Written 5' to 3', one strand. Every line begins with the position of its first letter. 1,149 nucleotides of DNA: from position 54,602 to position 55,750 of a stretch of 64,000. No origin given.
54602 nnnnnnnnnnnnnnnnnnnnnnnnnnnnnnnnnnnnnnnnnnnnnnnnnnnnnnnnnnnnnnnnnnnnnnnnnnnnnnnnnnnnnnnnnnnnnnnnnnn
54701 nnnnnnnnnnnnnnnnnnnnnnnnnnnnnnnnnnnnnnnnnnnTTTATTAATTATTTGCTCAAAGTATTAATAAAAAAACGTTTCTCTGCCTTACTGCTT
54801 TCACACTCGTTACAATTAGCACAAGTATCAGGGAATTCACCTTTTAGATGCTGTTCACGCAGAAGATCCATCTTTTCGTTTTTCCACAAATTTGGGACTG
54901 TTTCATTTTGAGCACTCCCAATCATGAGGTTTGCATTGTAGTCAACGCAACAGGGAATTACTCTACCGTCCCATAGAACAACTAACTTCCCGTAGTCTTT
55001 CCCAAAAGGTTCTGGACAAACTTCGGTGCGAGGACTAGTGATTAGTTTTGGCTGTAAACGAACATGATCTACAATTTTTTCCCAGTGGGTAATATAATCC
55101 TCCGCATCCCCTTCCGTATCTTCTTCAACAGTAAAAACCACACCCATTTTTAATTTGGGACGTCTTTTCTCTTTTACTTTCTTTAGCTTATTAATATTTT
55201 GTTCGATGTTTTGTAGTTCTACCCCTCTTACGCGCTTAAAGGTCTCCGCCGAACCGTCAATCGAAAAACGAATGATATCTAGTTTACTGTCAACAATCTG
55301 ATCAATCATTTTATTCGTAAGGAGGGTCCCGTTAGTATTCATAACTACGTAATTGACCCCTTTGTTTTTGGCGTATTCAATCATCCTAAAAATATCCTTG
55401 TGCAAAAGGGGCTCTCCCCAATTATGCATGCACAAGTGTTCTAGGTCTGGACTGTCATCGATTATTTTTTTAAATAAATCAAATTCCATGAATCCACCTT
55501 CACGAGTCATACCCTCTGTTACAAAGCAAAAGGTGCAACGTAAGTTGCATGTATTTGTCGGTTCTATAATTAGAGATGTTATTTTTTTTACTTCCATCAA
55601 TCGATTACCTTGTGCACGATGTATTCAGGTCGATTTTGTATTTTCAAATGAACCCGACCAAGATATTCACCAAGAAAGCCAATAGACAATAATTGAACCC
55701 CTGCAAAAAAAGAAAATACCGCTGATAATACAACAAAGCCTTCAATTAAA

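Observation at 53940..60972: Deoxysugar cluster dominated by three radical SAM enzymes and lacking classical tailoring genes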

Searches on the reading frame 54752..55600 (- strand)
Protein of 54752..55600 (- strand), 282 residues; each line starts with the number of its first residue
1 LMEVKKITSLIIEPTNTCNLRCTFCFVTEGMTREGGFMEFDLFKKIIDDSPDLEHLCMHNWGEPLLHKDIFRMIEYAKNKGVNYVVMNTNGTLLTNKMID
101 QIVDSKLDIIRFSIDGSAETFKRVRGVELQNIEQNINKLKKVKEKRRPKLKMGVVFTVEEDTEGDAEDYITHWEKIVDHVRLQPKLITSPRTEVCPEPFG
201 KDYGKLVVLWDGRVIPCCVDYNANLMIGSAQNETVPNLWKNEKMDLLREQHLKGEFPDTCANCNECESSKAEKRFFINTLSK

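Call 3: search_protein_families(library=pfam, proteins=[window:54752-55600:-], max_evalue=0.01)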
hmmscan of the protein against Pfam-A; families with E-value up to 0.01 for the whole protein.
window:54752-55600:- (282 aa): 4 families
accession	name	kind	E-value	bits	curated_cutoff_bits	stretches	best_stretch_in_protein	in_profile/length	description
PF04055.27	Radical_SAM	-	1.4e-19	71.3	29.5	1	12-163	1-156/166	Radical SAM superfamily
PF13186.11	SPASM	-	4.2e-11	43.4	21.5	1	204-264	6-67/67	Iron-sulfur cluster-binding domain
PF13353.11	Fer4_12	-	0.0027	18.5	22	1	17-121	14-120/137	4Fe-4S single cluster domain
PF19238.5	Radical_SAM_2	-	0.0035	17.5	26.7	0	9-29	13-33/151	Radical SAM-like domain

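Call 4: search_protein_families(library=ncbifam, proteins=[window:54752-55600:-], max_evalue=0.01)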
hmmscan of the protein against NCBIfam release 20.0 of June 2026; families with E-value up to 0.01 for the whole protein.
window:54752-55600:- (282 aa): 78 families (the best 25 are shown)
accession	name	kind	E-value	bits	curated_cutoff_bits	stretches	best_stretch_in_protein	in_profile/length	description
TIGR04317.1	W_rSAM_matur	equivalog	7.9e-33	114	380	1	7-160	3-158/349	tungsten cofactor oxidoreductase radical SAM maturase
TIGR04311.1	rSAM_Geo_metal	subfamily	2.1e-29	102.8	400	1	10-166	5-167/423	radical SAM/SPASM family putative metalloenzyme maturase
NF033640.1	N_Twi_rSAM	subfamily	1.7e-20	73.5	170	2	43-158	163-280/398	twitch domain-containing radical SAM protein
TIGR04546.1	rSAM_ahbC_deAc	equivalog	3.6e-20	72.1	650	1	10-163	41-190/390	12,18-didecarboxysiroheme deacetylase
TIGR04347.1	pseudo_SAM_Halo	equivalog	5.1e-20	72.1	525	1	10-170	40-196/390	TIGR04347 family pseudo-SAM/SPASM protein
TIGR04321.1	spiroSPASM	subfamily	5.6e-20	71.5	250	2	12-180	235-412/510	spiro-SPASM protein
TIGR04051.1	rSAM_NirJ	equivalog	7.1e-20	71.3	515.45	1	15-166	9-156/354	heme d1 biosynthesis radical SAM protein NirJ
TIGR04545.1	rSAM_ahbD_hemeb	equivalog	3.1e-19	69.6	500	1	13-142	5-134/339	heme b synthase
TIGR04054.1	rSAM_NirJ1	equivalog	6.7e-19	67.7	650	1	12-169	40-193/387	putative heme d1 biosynthesis radical SAM protein NirJ1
TIGR04055.1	rSAM_NirJ2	equivalog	1.6e-17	64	500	1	14-145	6-136/326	putative heme d1 biosynthesis radical SAM protein NirJ2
TIGR04068.1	rSAM_ocin_clost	equivalog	1.2e-16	60.7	500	1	5-177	81-269/462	Cys-rich peptide radical SAM maturase CcpM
NF047865.1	rSAM_PapB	equivalog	8.5e-16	58.1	340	1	6-145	1-152/330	PapB family radical SAM/SPASM ranthipeptide maturase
TIGR02668.1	moaA_archaeal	equivalog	2.5e-15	56.3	325.25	1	6-158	8-159/303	GTP 3',8-cyclase MoaA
NF001199.0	PRK00164.2-1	equivalog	3e-15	56.1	231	1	5-163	9-168/308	GTP 3',8-cyclase MoaA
TIGR04053.2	TIGR04053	equivalog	1.1e-14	54.4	395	1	10-158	10-158/366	TIGR04053 family radical SAM/SPASM domain-containing protein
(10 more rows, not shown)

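Call 23: search_solved_structures(query=window:54752-55600:-, max_evalue=0.01)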
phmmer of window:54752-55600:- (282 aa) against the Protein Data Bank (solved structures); distinct sequences matched with E-value up to 0.01: 16.
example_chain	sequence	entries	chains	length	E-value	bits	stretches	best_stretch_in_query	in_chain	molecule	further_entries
4m7s_A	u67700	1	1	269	3.5e-14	55.8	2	8-128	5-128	BtrN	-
4m7t_A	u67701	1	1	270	5e-14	55.3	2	6-128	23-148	BtrN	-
5wgg_A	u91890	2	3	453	1.7e-08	37.2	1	7-125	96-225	Radical SAM domain protein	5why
7tol_A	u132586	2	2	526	1.5e-07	34.1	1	12-142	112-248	glycerol dibiphytanyl glycerol tetraether - macrocyclic archaeol synthase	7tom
8wm2_A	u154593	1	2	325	7.3e-05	25.3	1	15-114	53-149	Fe-S radical SAM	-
6efn_A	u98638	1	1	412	0.00049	22.5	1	10-170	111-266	Sporulation killing factor maturation protein SkfB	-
8hzv_A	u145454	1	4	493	0.00072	22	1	12-158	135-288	Radical S-Adenosyl-L-methionine Enzyme DesII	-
6c8v_A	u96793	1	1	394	0.00078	21.9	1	8-127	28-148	Coenzyme PQQ synthesis protein E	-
8hzy_A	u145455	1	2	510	0.00078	21.9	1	12-158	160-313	DesII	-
7vob_C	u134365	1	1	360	0.0012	21.3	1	12-119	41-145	Cytosylglucuronate decarboxylase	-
7voc_C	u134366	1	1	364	0.0012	21.3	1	12-119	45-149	Cytosylglucuronate decarboxylase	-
7wzv_A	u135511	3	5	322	0.0013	21.1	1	13-105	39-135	4Fe-4S cluster-binding domain-containing protein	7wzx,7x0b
2fb2_A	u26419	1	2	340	0.0025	20.3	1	7-122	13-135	Molybdenum cofactor biosynthesis protein A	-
1tv7_A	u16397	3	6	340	0.0043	19.5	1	7-122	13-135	Molybdenum cofactor biosynthesis protein A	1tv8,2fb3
4k37_A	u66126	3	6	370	0.006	19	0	9-121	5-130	Anaerobic sulfatase-maturating enzyme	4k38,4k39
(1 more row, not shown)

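Call 68: predict_structure(alignment_id=A6)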
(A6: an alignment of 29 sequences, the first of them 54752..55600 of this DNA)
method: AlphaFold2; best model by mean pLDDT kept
length: 282 residues; sequences in the alignment: 29
mean_pLDDT: 86.0   pTM: 0.86
mean pLDDT of the five models: 86.0, 85.3, 85.3, 85.1, 84.8
residues with pLDDT >= 90: 171; 70-90: 68; 50-70: 25; < 50: 18
segments of 3 or more residues with pLDDT < 50: 266-282
pLDDT, mean of each block of 10 residues (from residue 1): 75 93 64 82 98 94 95 98 97 97 98 91 91 97 98 90 83 94 73 73 81 91 92 96 92 87 59 41 35
secondary structure, 60 per line:
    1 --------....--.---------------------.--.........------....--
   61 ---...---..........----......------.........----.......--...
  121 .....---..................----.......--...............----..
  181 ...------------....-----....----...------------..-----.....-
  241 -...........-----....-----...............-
elements in order: E9-12 H40-48 E55-58 H70-79 E84-89 H96-104 E109-115 H118-125 H129-146 E151-157 H160-174 E179-183 H196-199 E205-208 E213-215 H235-239 H242-252 H258-261 H267-281

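Call 70: fold_search(model_id=the predicted structure, library=pdb)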
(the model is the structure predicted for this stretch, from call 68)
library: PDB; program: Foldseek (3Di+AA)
matches with E <= 10: 1378; with E <= 0.001: 83
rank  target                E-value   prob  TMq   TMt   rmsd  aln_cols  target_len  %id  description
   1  4m7t                  3.6e-13  1.00  0.63  0.72   7.0       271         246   19  Crystal structure of BtrN in complex with AdoMet and 2-DOIA (released 2013-10-02)
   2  5why_A                2.3e-12  1.00  0.58  0.41   8.5       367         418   18  Structural Insights into Thioether Bond Formation in the Biosynthesis of Sactipeptides (released 2017-07-26)
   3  4m7s                  7.2e-12  1.00  0.60  0.77   5.9       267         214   18  Crystal structure of SeMet BtrN in an OPEN conformation (released 2013-10-02)
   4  5wgg_A                9.2e-12  1.00  0.63  0.42   7.5       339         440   19  Structural Insights into Thioether Bond Formation in the Biosynthesis of Sactipeptides (released 2017-07-26)
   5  5why_B                1.8e-11  1.00  0.64  0.44   8.2       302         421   19  Structural Insights into Thioether Bond Formation in the Biosynthesis of Sactipeptides (released 2017-07-26)
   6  8hzy_B                4.4e-11  1.00  0.62  0.40   5.4       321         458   13  The crystal structure of a Radical SAM Enzyme DesII (released 2024-07-10)
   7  8hzv_D                6.7e-11  1.00  0.62  0.39   5.4       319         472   12  The crystal structure of a Radical SAM Enzyme DesII (released 2024-07-10)
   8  8hzv_B                9.2e-11  1.00  0.61  0.39   5.7       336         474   13  The crystal structure of a Radical SAM Enzyme DesII (released 2024-07-10)
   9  8hzy_A                9.8e-11  1.00  0.60  0.39   5.8       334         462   14  The crystal structure of a Radical SAM Enzyme DesII (released 2024-07-10)
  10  4k36_B                1.5e-10  1.00  0.65  0.52   7.6       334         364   18  His6 tagged anSMEcpe with bound AdoMet (released 2013-05-08)
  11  5v1s_A                1.8e-10  1.00  0.64  0.44   5.8       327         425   15  Crystal structure of Streptococcus suis SuiB bound to S-adenosylmethionine (released 2017-08-30)
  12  2fb2_B                2.6e-10  1.00  0.64  0.56   6.9       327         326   16  Structure of the MoaA Arg17/266/268/Ala triple mutant (released 2006-05-09)
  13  7vob                  3.4e-10  1.00  0.70  0.61   4.3       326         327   14  The crystal structure of a Radical SAM Enzyme BlsE involved in the Biosynthesis of Blasticidin S (released 2022-05-04)
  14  4k39_A                3.4e-10  1.00  0.64  0.51   7.7       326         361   17  Native anSMEcpe with bound AdoMet and Cp18Cys peptide (released 2013-05-08)
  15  5v1s_B                4.4e-10  1.00  0.62  0.43   6.1       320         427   15  Crystal structure of Streptococcus suis SuiB bound to S-adenosylmethionine (released 2017-08-30)
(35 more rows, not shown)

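Call 79: search_dna_similar(query=window:54752-55597:-, collection=plasmids, mode=protein, max_rows=12)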
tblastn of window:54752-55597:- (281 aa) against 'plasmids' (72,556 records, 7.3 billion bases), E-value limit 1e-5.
Records with a match: 102; places in all: 125; records where one place covers at least 80% of the query: 26.
Best place of each record, by identity: <60% 102.
By first word of the organism name: Bacillus 36; Brachyspira 9; Azospirillum 6; Halobaculum 6; Clostridium 4; Nitratidesulfovibrio 4; Lawsonia 3; Methylobacterium 2; Haloarcula 2; Halomarina 2; and 28 more.
By predicted mobility (MOB-suite, as given by PLSDB): non-mobilizable 76; conjugative 16; mobilizable 10.
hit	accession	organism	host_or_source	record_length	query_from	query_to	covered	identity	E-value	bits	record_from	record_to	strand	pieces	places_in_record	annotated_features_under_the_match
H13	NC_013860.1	Azospirillum sp. B510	-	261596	11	263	90%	30.2%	3e-27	117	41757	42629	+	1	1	radical SAM/SPASM domain-containing protein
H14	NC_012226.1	Brachyspira hyodysenteriae WA1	-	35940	9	262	90%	29.7%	1e-23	107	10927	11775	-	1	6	radical SAM protein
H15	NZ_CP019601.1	Brachyspira hyodysenteriae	pig,plasmid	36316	9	262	90%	29.7%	1e-23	107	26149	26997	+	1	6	radical SAM protein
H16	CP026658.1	Deltaproteobacteria bacterium Smac51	cockroach,pure culture,hindgut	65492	7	266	93%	27.9%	7e-17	87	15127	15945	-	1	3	molybdenum cofactor biosynthesis protein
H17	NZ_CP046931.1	Brachyspira hyodysenteriae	Sus scrofa domesticus,Fecal swab,feces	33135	9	262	90%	28.5%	1e-12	75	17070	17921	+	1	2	radical SAM/SPASM domain-containing protein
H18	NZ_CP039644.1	Azospirillum sp. TSA2s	Soil,rice paddy soil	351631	11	263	90%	28.3%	3e-21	100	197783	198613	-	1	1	radical SAM/SPASM domain-containing protein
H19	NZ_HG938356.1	Neorhizobium galegae bv. officinalis bv. officinalis str. ...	Galega officinalis root nodule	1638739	1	250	89%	28.0%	2e-17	90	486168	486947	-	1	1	record has no annotation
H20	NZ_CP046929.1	Brachyspira hyodysenteriae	Sus scrofa domesticus,Fecal swab,feces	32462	9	271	94%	26.6%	2e-19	95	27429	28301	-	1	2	radical SAM/SPASM domain-containing protein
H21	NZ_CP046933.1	Brachyspira hyodysenteriae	Sus scrofa domesticus,Fecal swab,feces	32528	9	271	94%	26.6%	2e-19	95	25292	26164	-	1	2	radical SAM/SPASM domain-containing protein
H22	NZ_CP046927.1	Brachyspira hyodysenteriae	Sus scrofa domesticus,Fecal swab,feces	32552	9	271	94%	26.6%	2e-19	95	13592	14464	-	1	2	radical SAM/SPASM domain-containing protein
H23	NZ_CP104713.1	Brachyspira hyodysenteriae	pig,faecal swab,feces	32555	9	271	94%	26.6%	2e-19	95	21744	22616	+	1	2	radical SAM/SPASM domain-containing protein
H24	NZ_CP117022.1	Brachyspira hyodysenteriae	pig,faecal swab,feces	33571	9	271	94%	26.6%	2e-19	95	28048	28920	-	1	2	radical SAM/SPASM domain-containing protein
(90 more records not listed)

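Call 81: get_annotated_region(hit=H14, flank=14000)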
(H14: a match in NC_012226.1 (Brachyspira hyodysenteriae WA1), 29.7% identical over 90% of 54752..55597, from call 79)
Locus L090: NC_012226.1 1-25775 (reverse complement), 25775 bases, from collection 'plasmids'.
description: Brachyspira hyodysenteriae WA1 plasmid pBHWA1, complete sequence
organism: Brachyspira hyodysenteriae WA1 (NCBI taxid 565034)
taxonomy: Bacteria; Spirochaetota; Spirochaetia; Brachyspirales; Brachyspiraceae; Brachyspira; Brachyspira hyodysenteriae; Brachyspira hyodysenteriae WA1
host: -; source: -; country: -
typing (MOB-suite, as given by PLSDB): non-mobilizable; replicon rep_cluster_768
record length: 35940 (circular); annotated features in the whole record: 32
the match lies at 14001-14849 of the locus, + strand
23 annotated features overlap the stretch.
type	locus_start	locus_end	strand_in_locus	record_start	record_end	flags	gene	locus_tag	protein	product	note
CDS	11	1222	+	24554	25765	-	-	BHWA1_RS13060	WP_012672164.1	CHC2 zinc finger domain-containing protein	GO:0006260 - DNA replication [Evidence IEA]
CDS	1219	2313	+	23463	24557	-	-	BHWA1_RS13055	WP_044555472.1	DnaB-like helicase C-terminal domain-containing protein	GO:0006260 - DNA replication [Evidence IEA]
CDS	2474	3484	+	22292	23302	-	-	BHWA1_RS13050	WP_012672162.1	hypothetical protein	-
CDS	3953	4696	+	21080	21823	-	-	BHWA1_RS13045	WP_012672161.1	ParA family protein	-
CDS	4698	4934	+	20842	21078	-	-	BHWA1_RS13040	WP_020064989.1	hypothetical protein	-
CDS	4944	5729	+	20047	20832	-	rfbF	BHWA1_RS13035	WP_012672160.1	glucose-1-phosphate cytidylyltransferase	GO:0009103 - lipopolysaccharide biosynthetic process [Evidence IEA]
CDS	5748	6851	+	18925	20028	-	-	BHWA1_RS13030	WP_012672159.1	radical SAM protein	-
CDS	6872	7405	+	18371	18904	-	rfbC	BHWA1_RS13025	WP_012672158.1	dTDP-4-dehydrorhamnose 3,5-epimerase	GO:0019305 - dTDP-rhamnose biosynthetic process [Evidence IEA]; GO:0009243 - O antigen biosynthetic process [Evidence ...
CDS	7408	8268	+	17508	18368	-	-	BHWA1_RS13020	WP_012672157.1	NAD-dependent epimerase/dehydratase family protein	-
CDS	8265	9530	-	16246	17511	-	-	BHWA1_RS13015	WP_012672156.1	glycosyltransferase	-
CDS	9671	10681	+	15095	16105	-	-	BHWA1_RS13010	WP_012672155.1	radical SAM protein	-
CDS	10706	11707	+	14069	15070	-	-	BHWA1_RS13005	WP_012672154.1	SPASM domain-containing protein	-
CDS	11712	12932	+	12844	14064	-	-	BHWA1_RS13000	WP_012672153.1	radical SAM protein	-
CDS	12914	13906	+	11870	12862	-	-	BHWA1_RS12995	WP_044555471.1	radical SAM protein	-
CDS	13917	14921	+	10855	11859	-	-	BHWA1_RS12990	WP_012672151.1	radical SAM protein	-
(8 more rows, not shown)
